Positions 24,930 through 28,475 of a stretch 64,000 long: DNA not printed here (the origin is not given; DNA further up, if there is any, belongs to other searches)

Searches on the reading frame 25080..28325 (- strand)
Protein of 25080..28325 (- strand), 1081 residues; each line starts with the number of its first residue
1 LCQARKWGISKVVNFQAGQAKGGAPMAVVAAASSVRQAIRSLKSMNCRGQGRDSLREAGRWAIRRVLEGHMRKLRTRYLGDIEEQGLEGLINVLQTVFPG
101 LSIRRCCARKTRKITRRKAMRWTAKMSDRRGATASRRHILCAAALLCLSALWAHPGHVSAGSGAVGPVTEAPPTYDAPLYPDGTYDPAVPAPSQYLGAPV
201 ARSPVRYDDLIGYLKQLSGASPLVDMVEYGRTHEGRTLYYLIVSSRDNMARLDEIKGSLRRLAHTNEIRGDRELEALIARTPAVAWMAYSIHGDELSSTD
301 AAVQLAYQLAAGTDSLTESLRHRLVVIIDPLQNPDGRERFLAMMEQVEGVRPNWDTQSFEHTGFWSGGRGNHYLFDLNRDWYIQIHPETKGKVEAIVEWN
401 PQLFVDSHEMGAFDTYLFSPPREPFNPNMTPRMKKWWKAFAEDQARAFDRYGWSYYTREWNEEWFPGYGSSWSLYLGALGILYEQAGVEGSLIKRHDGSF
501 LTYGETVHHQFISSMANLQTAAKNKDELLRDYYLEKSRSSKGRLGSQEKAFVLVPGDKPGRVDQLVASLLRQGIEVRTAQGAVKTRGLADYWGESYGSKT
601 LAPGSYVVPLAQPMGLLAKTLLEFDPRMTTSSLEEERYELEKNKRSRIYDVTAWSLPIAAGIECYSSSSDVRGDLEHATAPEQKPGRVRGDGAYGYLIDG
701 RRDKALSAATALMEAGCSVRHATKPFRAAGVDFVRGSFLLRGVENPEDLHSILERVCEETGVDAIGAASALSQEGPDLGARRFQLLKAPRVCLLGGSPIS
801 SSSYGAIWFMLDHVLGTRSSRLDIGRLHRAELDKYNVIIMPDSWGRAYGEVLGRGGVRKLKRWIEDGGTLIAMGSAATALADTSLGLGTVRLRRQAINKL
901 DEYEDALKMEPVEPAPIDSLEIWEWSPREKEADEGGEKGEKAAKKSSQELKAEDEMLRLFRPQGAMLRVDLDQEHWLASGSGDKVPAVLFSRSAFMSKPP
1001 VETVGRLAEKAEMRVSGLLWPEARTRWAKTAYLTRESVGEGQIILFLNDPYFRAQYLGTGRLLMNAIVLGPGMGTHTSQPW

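Call 63: search_protein_families(library=pfam, proteins=[window:25080-28325:-], max_evalue=0.0001)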
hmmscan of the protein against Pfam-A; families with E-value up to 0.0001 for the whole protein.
window:25080-28325:- (1081 aa): 1 family
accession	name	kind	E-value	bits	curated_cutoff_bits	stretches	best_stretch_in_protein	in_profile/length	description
PF00246.29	Peptidase_M14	-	3.7e-15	56.7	21.6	1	213-384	4-136/286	Zinc carboxypeptidase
